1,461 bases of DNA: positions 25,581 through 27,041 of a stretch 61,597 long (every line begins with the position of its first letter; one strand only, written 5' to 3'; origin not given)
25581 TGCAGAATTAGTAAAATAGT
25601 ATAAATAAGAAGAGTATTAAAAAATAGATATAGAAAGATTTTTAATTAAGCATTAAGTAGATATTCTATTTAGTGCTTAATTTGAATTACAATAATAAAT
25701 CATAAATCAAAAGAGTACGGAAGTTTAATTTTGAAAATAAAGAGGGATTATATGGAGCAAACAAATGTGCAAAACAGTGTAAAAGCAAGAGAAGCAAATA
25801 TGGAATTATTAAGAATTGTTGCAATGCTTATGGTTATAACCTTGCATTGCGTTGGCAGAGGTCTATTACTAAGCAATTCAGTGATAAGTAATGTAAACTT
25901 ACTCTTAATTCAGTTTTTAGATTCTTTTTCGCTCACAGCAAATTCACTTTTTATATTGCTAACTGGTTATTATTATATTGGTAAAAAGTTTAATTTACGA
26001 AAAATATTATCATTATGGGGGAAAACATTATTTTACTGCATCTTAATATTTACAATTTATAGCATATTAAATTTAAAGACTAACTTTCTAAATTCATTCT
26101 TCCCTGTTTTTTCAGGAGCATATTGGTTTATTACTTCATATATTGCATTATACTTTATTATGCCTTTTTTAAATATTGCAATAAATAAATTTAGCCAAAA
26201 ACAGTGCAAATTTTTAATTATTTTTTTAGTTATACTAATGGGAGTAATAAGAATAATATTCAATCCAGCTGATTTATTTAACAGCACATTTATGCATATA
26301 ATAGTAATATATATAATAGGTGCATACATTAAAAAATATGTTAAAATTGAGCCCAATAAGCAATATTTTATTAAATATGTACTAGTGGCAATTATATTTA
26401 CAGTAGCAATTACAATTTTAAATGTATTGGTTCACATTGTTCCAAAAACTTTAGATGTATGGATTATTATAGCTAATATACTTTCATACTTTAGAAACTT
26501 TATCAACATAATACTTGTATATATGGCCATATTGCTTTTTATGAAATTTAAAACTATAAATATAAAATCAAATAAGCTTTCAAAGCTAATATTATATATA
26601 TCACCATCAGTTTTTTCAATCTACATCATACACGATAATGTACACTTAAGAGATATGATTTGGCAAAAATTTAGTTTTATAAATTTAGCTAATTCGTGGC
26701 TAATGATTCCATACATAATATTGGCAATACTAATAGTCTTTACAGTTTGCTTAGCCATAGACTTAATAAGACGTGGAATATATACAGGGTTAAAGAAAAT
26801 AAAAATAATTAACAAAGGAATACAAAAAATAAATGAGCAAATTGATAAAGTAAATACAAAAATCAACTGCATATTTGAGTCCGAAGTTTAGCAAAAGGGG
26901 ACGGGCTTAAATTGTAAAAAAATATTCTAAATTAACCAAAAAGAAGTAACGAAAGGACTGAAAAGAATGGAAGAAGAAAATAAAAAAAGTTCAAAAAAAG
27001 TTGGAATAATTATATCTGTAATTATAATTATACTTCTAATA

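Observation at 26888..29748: Gene-boundary stem-loop family with a fixed G-rich ACGG loop (7 copies in the window; 3 bracket pbp and dpaB)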

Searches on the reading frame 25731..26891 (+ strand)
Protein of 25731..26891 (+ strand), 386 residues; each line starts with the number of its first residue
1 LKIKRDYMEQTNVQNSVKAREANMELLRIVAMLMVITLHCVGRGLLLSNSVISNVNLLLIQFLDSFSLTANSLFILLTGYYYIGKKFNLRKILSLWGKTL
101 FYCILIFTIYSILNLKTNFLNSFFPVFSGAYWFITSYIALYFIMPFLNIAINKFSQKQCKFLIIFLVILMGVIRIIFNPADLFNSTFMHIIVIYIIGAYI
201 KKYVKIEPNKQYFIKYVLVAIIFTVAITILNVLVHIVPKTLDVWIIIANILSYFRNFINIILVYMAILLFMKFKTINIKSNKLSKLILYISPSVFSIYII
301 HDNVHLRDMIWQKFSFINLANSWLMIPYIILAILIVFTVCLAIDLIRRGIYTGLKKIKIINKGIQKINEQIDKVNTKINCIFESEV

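Call 6: search_protein_families(library=pfam, proteins=[window:25731-26891:+])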
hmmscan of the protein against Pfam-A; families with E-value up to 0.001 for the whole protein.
window:25731-26891:+ (386 aa): 1 family
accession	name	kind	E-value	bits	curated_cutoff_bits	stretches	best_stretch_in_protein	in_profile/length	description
PF01757.29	Acyl_transf_3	-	2.8e-24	86.2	31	1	23-343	3-324/326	Acyltransferase domain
